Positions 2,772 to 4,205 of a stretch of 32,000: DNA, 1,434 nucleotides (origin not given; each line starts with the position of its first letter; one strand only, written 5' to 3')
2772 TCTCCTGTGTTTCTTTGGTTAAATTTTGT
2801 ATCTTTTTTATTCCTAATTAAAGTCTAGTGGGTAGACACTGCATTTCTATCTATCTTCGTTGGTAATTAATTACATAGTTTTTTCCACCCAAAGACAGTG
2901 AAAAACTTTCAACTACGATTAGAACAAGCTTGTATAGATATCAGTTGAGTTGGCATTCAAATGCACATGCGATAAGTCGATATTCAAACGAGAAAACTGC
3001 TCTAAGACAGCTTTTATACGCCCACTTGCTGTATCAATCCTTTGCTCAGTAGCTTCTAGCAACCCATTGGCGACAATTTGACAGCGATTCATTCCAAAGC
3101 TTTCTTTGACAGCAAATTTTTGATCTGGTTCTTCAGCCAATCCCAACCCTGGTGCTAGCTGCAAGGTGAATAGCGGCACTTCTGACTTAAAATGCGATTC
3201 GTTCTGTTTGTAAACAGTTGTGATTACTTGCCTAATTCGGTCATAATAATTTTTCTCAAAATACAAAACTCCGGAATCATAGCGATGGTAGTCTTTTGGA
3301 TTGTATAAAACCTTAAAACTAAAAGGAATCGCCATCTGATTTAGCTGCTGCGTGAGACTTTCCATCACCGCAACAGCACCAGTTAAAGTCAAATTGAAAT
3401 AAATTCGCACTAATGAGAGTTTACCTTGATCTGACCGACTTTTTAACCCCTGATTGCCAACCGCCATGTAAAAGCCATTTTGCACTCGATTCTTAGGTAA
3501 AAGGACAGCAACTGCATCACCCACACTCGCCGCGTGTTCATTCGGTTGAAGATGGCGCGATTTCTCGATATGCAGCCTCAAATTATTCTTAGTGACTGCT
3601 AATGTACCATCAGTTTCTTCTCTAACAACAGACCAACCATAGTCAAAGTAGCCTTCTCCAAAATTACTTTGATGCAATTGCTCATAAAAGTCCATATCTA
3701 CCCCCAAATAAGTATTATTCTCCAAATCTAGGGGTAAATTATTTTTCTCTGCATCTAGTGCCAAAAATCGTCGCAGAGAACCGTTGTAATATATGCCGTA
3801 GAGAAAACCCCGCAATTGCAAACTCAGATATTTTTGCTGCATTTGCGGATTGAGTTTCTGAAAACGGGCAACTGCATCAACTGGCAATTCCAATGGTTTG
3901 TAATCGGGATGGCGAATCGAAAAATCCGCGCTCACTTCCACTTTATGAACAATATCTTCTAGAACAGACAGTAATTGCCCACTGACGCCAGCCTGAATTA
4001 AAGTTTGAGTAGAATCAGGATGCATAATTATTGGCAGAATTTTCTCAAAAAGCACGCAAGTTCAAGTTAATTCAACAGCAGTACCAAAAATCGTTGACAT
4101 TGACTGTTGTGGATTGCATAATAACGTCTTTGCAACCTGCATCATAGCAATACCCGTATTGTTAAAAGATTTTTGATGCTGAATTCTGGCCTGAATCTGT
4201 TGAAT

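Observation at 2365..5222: Stand-alone APH-type kinase + HopA1-family protein + leader-like mini-ORF: candidate split-dehydratase RiPP locus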

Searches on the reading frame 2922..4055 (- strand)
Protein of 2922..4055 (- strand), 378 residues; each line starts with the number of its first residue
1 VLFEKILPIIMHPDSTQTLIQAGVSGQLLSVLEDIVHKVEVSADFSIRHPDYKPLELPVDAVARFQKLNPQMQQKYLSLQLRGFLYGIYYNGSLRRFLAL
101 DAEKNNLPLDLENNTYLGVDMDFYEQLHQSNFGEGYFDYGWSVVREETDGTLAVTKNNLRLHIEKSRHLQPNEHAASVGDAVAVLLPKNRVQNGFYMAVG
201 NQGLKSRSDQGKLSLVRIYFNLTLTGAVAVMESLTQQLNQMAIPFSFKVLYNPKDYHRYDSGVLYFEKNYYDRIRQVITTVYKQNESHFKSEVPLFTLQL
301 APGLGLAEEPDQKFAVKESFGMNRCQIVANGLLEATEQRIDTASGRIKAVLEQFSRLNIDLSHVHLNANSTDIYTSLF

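Call 5: search_protein_families(library=pfam, proteins=[window:2922-4055:-], max_evalue=0.1)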
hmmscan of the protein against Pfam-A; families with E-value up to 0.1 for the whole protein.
window:2922-4055:- (378 aa): 2 families
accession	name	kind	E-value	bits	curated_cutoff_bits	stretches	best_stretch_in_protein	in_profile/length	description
PF17914.6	HopA1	-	8.8e-59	198.6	22.7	1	187-366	2-170/170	HopA1 effector protein family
PF20131.4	MC3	-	0.072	13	23.2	0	6-55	44-89/159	ABC-three component (ABC-3C) system Middle Component 3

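Call 6: search_protein_families(library=ncbifam, proteins=[window:2922-4055:-], max_evalue=0.1)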
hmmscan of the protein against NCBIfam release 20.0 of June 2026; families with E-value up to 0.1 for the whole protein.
window:2922-4055:- (378 aa): 0 families

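Call 8: find_homologous_proteins(query=window:2922-4055:-)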
Query window:2922-4055:- (378 aa): 1416 proteins with E <= 0.001 among 8000 candidates; the best 120 are listed.
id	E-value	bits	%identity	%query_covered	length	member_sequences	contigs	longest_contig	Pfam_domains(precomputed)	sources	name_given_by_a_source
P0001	5.8e-243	824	100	97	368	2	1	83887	PF17914.7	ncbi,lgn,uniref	ncbi:MAG: T3SS effector HopA1 family protein [Nostoc sp.]|uniref:T3SS effector HopA1 family protein 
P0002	5.6e-204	695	86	97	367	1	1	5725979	PF17914.7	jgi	jgi:hypothetical protein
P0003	1.0e-196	671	83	97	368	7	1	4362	PF17914.7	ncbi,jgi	jgi:hypothetical protein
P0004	1.6e-193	661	81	97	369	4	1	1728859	PF17914.7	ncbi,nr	ncbi:hypothetical protein SD81_002230 [Tolypothrix campylonemoides VB511288]|nr:hypothetical protein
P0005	7.2e-162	557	69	95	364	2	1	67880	PF17914.7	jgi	jgi:hypothetical protein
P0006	9.2e-162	556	69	96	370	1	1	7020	PF17914.7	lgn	-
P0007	2.8e-161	555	68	95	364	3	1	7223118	PF17914.7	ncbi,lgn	ncbi:MAG: T3SS effector HopA1 family protein [Gloeotrichia echinulata GP01]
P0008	3.5e-161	555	70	93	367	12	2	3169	PF17914.7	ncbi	-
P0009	4.2e-161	554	69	94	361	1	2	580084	PF17914.7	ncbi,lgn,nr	ncbi:hypothetical protein BV378_24645 [Nostoc sp. RF31YmG]|nr:hypothetical protein BV378_24645 [Nost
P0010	8.6e-161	553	68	96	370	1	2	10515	PF17914.7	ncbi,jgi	jgi:hypothetical protein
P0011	9.5e-161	553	69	96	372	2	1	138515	PF17914.7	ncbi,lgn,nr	ncbi:hypothetical protein GS682_23305 [Nostoc sp. B(2019)]|nr:hypothetical protein [Nostoc sp. B(201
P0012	2.3e-160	552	68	95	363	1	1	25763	PF17914.7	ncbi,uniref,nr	ncbi:hypothetical protein I8751_22290 [Nostocaceae cyanobacterium CENA357]|uniref:Uncharacterized pr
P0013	2.8e-160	552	68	96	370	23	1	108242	PF17914.7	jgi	jgi:hypothetical protein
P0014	6.4e-160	550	68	96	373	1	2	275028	PF17914.7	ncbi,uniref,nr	ncbi:hypothetical protein H6G96_30805 [Nostoc sp. FACHB-892]|uniref:T3SS effector HopA1 family prote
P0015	2.5e-159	548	68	96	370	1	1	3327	PF17914.7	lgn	-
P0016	1.0e-157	543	69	96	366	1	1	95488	PF17914.7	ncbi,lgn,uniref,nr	ncbi:MAG: T3SS effector HopA1 family protein [Nostoc sp. DedSLP03]|uniref:T3SS effector HopA1 family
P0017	1.4e-157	543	68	96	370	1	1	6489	PF17914.7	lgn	-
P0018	1.7e-157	542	68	96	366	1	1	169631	PF17914.7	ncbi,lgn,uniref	ncbi:MAG: T3SS effector HopA1 family protein [Nostoc sp.]|uniref:T3SS effector HopA1 family protein 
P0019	2.0e-157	542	68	94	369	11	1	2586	PF17914.7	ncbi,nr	ncbi:MAG: hypothetical protein F6K35_23285 [Okeania sp. SIO2H7]|nr:hypothetical protein [Okeania sp.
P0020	2.2e-157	542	67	96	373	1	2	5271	PF17914.7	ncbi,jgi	jgi:hypothetical protein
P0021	3.7e-157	541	69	95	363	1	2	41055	PF17914.7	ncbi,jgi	jgi:hypothetical protein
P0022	4.9e-157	541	66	96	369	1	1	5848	PF17914.7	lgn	-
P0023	9.3e-157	540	66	94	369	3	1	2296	PF17914.7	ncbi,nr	ncbi:MAG: hypothetical protein F6K17_27525 [Okeania sp. SIO3C4]|nr:hypothetical protein [Okeania sp.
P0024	1.2e-156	540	67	96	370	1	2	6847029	PF17914.7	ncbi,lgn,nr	ncbi:hypothetical protein NIES4074_57820 [Cylindrospermum sp. NIES-4074]|nr:hypothetical protein NIE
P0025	4.3e-156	538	67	96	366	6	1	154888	PF17914.7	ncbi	ncbi:MAG: T3SS effector HopA1 family protein [Nostoc sp.]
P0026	6.1e-156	537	67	96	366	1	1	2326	PF17914.7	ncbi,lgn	-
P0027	6.6e-156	537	66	96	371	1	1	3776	PF17914.7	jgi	jgi:hypothetical protein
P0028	6.8e-156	537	66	96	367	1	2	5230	PF17914.7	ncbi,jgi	jgi:hypothetical protein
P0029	9.1e-156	537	67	95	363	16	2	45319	PF17914.7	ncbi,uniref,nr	ncbi:T3SS effector HopA1 family protein [Nodularia spumigena CS-586/05]|uniref:T3SS effector HopA1 f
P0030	1.0e-155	537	67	96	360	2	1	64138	PF17914.7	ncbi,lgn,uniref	ncbi:T3SS effector HopA1 family protein [Nostoc sp.]|uniref:T3SS effector HopA1 family protein n=1 T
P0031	1.2e-155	536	66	95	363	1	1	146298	PF17914.7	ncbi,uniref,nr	ncbi:T3SS effector HopA1 family protein [Cylindrospermum sp. FACHB-282]|uniref:T3SS effector HopA1 f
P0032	1.5e-155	536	65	96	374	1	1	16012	PF17914.7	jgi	jgi:HopA1 effector protein family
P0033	1.7e-155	536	69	93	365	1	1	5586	PF17914.7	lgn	-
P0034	2.0e-155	536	67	96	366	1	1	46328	PF17914.7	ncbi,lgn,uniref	ncbi:T3SS effector HopA1 family protein [Nostoc sp.]|uniref:T3SS effector HopA1 family protein n=1 T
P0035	2.1e-155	536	67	96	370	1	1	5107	PF17914.7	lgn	-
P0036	2.2e-155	535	67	94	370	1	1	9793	PF17914.7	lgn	-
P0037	2.8e-155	535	66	96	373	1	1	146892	PF17914.7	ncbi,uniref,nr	ncbi:T3SS effector HopA1 family protein [Nostoc sp. MG11]|uniref:T3SS effector HopA1 family protein 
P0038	3.8e-155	535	67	95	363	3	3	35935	PF17914.7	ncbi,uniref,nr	ncbi:T3SS effector HopA1 family protein [Nodularia spumigena]|uniref:T3SS effector HopA1 family prot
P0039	4.4e-155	534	66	95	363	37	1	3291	PF17914.7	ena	-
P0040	5.3e-155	534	66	96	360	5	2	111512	PF17914.7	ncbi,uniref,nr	ncbi:T3SS effector HopA1 family protein [Nostoc sp. WHI]|uniref:T3SS effector HopA1 family protein n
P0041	5.7e-155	534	67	94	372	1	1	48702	PF17914.7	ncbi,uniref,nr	ncbi:T3SS effector HopA1 family protein [Nostoc sp. LEGE 12450]|uniref:T3SS effector HopA1 family pr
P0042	7.8e-155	534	68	96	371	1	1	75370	PF17914.7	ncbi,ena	-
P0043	8.7e-155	534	67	94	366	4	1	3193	PF17914.7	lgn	-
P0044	9.4e-155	533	66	97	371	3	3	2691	PF17914.7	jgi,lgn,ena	jgi:hypothetical protein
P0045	1.5e-154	533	67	96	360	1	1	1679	PF17914.7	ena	-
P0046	1.5e-154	533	66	96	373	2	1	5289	PF17914.7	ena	-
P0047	1.6e-154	533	67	96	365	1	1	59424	PF17914.7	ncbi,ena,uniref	ncbi:T3SS effector HopA1 family protein [uncultured Nostoc sp.]|uniref:T3SS effector HopA1 family pr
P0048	1.8e-154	532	67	96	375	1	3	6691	PF17914.7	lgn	-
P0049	2.6e-154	532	68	95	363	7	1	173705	PF17914.7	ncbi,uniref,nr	ncbi:T3SS effector HopA1 family protein [Nodularia harveyana UHCC-0300]|uniref:T3SS effector HopA1 f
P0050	5.0e-154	531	67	96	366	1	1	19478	PF17914.7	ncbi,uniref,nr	ncbi:T3SS effector HopA1 family protein [Chlorogloea sp. CCALA 695]|uniref:T3SS effector HopA1 famil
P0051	6.2e-154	531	66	96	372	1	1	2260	PF17914.7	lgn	-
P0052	6.4e-154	531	64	96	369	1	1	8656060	PF17914.7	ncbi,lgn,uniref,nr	ncbi:T3SS effector HopA1 family protein [Calothrix sp. NIES-2098]|uniref:T3SS effector HopA1 family 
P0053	7.1e-154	531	67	96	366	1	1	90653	PF17914.7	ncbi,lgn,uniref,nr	ncbi:T3SS effector HopA1 family protein [Nostoc sp. ChiSLP03a]|uniref:T3SS effector HopA1 family pro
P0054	9.2e-154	530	67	96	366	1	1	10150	PF17914.7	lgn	-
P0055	9.9e-154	530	67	96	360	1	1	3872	PF17914.7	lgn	-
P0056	1.3e-153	530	66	94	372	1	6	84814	PF17914.7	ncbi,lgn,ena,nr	ncbi:MAG: T3SS effector HopA1 family protein [Nostocaceae cyanobacterium]|nr:T3SS effector HopA1 fam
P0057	1.3e-153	530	66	96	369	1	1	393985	PF17914.7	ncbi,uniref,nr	ncbi:MAG: hypothetical protein N4J56_006590 [Chroococcidiopsis sp. SAG 2025]|uniref:T3SS effector Ho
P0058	1.5e-153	529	67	96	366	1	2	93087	PF17914.7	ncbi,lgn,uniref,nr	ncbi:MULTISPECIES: T3SS effector HopA1 family protein [unclassified Nostoc]|uniref:T3SS effector Hop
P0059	1.9e-153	529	67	96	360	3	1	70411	PF17914.7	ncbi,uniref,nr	ncbi:hypothetical protein FNW02_27735 [Komarekiella sp. 'clone 1']|uniref:Uncharacterized protein n=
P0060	2.1e-153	529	65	96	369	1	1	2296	PF17914.7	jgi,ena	-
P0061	2.1e-153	529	67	96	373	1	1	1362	PF17914.7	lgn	-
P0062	2.5e-153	529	66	96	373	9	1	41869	PF17914.7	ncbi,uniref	ncbi:T3SS effector HopA1 family protein [Coleofasciculus sp. E2-BRE-01]|uniref:T3SS effector HopA1 f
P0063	2.8e-153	529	66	96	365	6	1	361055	PF17914.7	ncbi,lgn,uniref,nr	ncbi:hypothetical protein A6769_02935 [Nostoc punctiforme NIES-2108]|uniref:Uncharacterized protein 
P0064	3.1e-153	528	66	94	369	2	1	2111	PF17914.7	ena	-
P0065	3.5e-153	528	66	96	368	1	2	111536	PF17914.7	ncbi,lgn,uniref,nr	ncbi:T3SS effector HopA1 family protein [Nostoc sp. 106C]|uniref:T3SS effector HopA1 family protein 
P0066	4.4e-153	528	65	98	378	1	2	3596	PF17914.7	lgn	-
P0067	5.4e-153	528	66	96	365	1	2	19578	PF17914.7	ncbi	-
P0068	7.2e-153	527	67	95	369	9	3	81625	PF17914.7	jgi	jgi:hypothetical protein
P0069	1.0e-152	527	65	96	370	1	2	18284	PF17914.7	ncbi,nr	ncbi:MAG: T3SS effector HopA1 family protein [Aulosira sp. ZfuVER01]|nr:T3SS effector HopA1 family p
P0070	1.1e-152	527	66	96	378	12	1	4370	PF17914.7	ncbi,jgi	jgi:hypothetical protein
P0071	1.3e-152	526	65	96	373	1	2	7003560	PF17914.7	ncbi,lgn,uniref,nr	ncbi:hypothetical protein Cylst_2283 [Cylindrospermum stagnale PCC 7417]|uniref:Uncharacterized prot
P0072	1.6e-152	526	67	93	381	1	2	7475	PF17914.7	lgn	-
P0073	2.0e-152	526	66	96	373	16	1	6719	PF17914.7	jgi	jgi:hypothetical protein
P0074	2.4e-152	525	65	96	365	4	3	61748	PF17914.7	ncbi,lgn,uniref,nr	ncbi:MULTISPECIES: T3SS effector HopA1 family protein [unclassified Nostoc]|uniref:T3SS effector Hop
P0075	2.6e-152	525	63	96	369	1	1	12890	PF17914.7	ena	-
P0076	2.6e-152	525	65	96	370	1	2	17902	PF17914.7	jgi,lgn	jgi:hypothetical protein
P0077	3.4e-152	525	68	93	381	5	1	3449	PF17914.7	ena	-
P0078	3.9e-152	525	65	96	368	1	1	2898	PF17914.7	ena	-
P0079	5.3e-152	524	66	95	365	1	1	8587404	PF17914.7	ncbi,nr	ncbi:hypothetical protein JYQ62_15435 [Nostoc sp. UHCC 0702]|nr:hypothetical protein JYQ62_15435 [No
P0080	6.3e-152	524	67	93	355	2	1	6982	PF17914.7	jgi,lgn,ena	jgi:hypothetical protein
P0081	7.6e-152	524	66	96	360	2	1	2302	PF17914.7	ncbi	-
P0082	7.6e-152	524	66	96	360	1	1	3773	PF17914.7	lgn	-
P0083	7.7e-152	524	65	97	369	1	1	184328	PF17914.7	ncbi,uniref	ncbi:T3SS effector HopA1 family protein [Anabaena sp. WFMT]|uniref:T3SS effector HopA1 family protei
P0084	7.8e-152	524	66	94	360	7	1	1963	PF17914.7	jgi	jgi:hypothetical protein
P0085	1.0e-151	523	65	96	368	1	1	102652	PF17914.7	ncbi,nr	ncbi:hypothetical protein IQ277_00670 [Nostocales cyanobacterium LEGE 12452]|nr:hypothetical protein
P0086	1.3e-151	523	65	94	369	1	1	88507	PF17914.7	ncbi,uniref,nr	ncbi:MAG: hypothetical protein F6K54_01690 [Okeania sp. SIO3B5]|uniref:T3SS effector HopA1 family pr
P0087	1.3e-151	523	67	94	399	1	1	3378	PF17914.7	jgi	jgi:hypothetical protein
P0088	1.5e-151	523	65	96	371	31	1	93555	PF17914.7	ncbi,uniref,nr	ncbi:MAG: hypothetical protein F6K63_21855 [Moorea sp. SIO1G6]|uniref:T3SS effector HopA1 family pro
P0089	1.5e-151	523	65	96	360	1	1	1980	PF17914.7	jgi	-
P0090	1.6e-151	523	67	93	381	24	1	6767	PF17914.7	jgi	-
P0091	1.8e-151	523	67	96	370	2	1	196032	PF17914.7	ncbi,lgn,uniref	ncbi:T3SS effector HopA1 family protein [Nostoc sp.]|uniref:T3SS effector HopA1 family protein n=1 T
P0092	1.8e-151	523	65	98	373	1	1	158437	PF17914.7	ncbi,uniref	ncbi:MAG: T3SS effector HopA1 family protein [Coleofasciculus sp. G1-WW12-02]|uniref:T3SS effector H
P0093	2.0e-151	522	63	98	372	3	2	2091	PF17914.7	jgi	jgi:hypothetical protein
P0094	2.3e-151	522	68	93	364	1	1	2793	PF17914.7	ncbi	-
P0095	2.5e-151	522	66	96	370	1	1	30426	PF17914.7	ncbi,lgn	ncbi:MAG: T3SS effector HopA1 family protein [Nostoc sp.]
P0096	2.9e-151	522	65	97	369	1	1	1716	PF17914.7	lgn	-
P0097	3.0e-151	522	67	95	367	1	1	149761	PF17914.7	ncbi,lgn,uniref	ncbi:T3SS effector HopA1 family protein [Nostoc sp.]|uniref:T3SS effector HopA1 family protein n=1 T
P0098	4.2e-151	521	66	94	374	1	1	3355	PF17914.7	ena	-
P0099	7.8e-151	521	65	96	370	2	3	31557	PF17914.7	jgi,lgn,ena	jgi:hypothetical protein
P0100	8.1e-151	520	64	98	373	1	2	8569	PF17914.7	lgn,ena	-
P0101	8.4e-151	520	63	96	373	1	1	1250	PF17914.7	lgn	-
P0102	8.7e-151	520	67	93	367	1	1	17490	PF17914.7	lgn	-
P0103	9.8e-151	520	66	94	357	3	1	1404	PF17914.7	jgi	jgi:hypothetical protein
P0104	1.1e-150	520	64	96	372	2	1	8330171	PF17914.7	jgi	jgi:hypothetical protein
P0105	1.2e-150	520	64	98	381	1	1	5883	PF17914.7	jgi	-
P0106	1.5e-150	520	67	94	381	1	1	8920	PF17914.7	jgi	-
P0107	1.5e-150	520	65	95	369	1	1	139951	PF17914.7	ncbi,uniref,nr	ncbi:T3SS effector HopA1 family protein [Nostoc sp. FACHB-280]|uniref:T3SS effector HopA1 family pro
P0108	1.5e-150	520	64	96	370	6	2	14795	PF17914.7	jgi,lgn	jgi:hypothetical protein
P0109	2.0e-150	519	65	96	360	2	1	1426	PF17914.7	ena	-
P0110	2.0e-150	519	64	96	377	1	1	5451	PF17914.7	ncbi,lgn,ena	-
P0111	2.1e-150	519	65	96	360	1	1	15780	PF17914.7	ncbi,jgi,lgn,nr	ncbi:MAG: hypothetical protein KME55_35190 [Nostoc indistinguendum CM1-VF10]|jgi:hypothetical protei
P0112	2.2e-150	519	66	94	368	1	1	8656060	PF17914.7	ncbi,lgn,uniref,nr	ncbi:T3SS effector HopA1 family protein [Calothrix sp. NIES-2098]|uniref:T3SS effector HopA1 family 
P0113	4.9e-150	518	65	96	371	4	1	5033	PF17914.7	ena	-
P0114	8.2e-150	517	64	97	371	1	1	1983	PF17914.7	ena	-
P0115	9.7e-150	517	65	96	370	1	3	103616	PF17914.7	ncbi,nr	ncbi:MAG: T3SS effector HopA1 family protein [Aulosira sp. ZfuVER01]|nr:T3SS effector HopA1 family p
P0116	1.0e-149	517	62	96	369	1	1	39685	PF17914.7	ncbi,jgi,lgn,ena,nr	ncbi:MAG: hypothetical protein KME23_02835 [Goleter apudmare HA4340-LM2]|jgi:hypothetical protein|nr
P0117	1.1e-149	517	63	96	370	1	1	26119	PF17914.7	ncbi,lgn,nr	ncbi:MAG: T3SS effector HopA1 family protein [Aulosira sp. DedQUE10]|nr:T3SS effector HopA1 family p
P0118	1.1e-149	517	65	93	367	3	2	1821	PF17914.7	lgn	-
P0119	1.2e-149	517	66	96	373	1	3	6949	PF17914.7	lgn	-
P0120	1.3e-149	517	66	93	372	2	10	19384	PF17914.7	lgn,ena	-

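Call 10: find_related_loci(query=A1, collection=genome_contigs, flank=6000)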
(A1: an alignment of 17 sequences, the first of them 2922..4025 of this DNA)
Query A1 (368 aa) in genome_contigs; peptide patterns used: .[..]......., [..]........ (x = any residue, [..] = any of these).
526 stretches matched a pattern; 466 encode a relative of the query (tblastn E <= 1e-3); the best 80 are kept; 80 distinct loci.
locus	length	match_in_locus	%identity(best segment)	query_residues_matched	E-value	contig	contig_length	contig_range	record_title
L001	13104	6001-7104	92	1-368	0e+0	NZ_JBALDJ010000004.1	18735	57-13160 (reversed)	MAG: Nostoc sp. isolate P14320 bin 11 NODE_1163_length_18735_cov_54.468455, whole genome shotgun sequence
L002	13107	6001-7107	83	1-368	0e+0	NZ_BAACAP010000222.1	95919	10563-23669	Scytonema sp. NUACC26 sequence222, whole genome shotgun sequence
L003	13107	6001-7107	81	1-368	0e+0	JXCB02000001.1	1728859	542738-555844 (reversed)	Tolypothrix campylonemoides VB511288 scaffold_000, whole genome shotgun sequence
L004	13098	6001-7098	69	4-367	8e-168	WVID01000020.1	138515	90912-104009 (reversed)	Nostoc sp. B(2019) strain B NODE_20_length_138515_cov_48.373814, whole genome shotgun sequence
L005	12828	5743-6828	68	4-364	5e-167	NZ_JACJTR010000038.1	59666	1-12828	Nostoc sp. FACHB-892 contig38, whole genome shotgun sequence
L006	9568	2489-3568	68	9-367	2e-167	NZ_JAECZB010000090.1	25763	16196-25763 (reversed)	Atlanticothrix silvestris CENA357 scaffold135, whole genome shotgun sequence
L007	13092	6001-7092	68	5-367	4e-167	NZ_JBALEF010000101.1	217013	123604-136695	MAG: Nostoc sp. isolate P6447 bin 3 NODE_10_length_217013_cov_53.325427, whole genome shotgun sequence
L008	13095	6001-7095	68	4-367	2e-166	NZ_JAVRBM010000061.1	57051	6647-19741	MAG: Nostoc sp. ChiQUE01b contig_61, whole genome shotgun sequence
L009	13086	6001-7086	67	4-364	2e-165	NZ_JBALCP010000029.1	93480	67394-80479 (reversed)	MAG: Nostoc sp. isolate P12559 bin 8 NODE_48_length_93480_cov_199.439385, whole genome shotgun sequence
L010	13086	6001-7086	69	4-364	5e-165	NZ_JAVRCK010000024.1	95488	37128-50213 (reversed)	MAG: Nostoc sp. DedSLP03 contig_24, whole genome shotgun sequence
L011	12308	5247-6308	69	12-364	6e-165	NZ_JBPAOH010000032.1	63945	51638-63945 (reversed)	Tolypothrix sp. VBCCA 56010 strain VBCCA:56010 contig00032, whole genome shotgun sequence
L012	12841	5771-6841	67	12-367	1e-164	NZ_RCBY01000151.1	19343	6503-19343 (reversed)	Okeania hirsuta strain PAB10Feb10-1 PAB_NODE_151, whole genome shotgun sequence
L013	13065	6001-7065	67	14-367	1e-164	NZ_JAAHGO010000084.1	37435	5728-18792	MAG: Okeania sp. SIO2C9 2C9_NODE_84, whole genome shotgun sequence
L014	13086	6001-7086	68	4-364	1e-164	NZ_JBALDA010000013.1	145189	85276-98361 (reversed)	MAG: Nostoc sp. isolate P12641 bin 9 NODE_22_length_145189_cov_79.875495, whole genome shotgun sequence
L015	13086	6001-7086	68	4-364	2e-164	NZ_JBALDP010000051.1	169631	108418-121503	MAG: Nostoc sp. isolate P2090 bin 22 NODE_43_length_169631_cov_103.935088, whole genome shotgun sequence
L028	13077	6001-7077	66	4-367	8e-162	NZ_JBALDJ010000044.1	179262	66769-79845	MAG: Nostoc sp. isolate P14320 bin 11 NODE_19_length_179262_cov_54.231326, whole genome shotgun sequence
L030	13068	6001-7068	67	4-364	2e-161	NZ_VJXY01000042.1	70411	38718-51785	Komarekiella delphini-convector SJRDD-AB1 NODE_45_length_70411_cov_209.066800, whole genome shotgun sequence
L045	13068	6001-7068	65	4-364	3e-158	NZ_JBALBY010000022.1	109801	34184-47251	MAG: Nostoc sp. isolate P10160 bin 1 NODE_25_length_109801_cov_56.481879, whole genome shotgun sequence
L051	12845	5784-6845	65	9-367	2e-157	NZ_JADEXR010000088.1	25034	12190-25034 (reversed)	Aff. Roholtiella sp. LEGE 12411 NODE_112_length_25034_cov_29.178070, whole genome shotgun sequence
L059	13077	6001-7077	69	7-364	2e-166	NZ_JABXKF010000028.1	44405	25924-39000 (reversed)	MAG: Nostoc sp. LPT NODE_341_length_44405_cov_102.463, whole genome shotgun sequence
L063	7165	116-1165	66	17-367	3e-155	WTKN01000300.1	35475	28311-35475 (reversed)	MAG: Moorena sp. SS36440bin_2 NODE_74_length_35475_cov_28.809853, whole genome shotgun sequence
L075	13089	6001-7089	63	4-367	4e-154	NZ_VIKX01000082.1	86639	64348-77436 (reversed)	Dolichospermum sp. UHCC 0259 scaffold82_cov0, whole genome shotgun sequence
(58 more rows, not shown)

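Call 11: find_encoding_contigs(protein=P0001, flank=10000, max_places=3)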
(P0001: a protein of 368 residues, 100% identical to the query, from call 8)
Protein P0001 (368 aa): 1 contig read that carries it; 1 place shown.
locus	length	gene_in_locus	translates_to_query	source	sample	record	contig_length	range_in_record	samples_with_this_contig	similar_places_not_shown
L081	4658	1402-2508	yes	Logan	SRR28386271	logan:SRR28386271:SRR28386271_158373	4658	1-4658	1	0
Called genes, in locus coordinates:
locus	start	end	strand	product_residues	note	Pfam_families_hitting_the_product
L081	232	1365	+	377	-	PF01636:APH, PF01633:Choline_kinase, PF02958:EcKL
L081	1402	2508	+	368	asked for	PF17914:HopA1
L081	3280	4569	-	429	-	PF07690:MFS_1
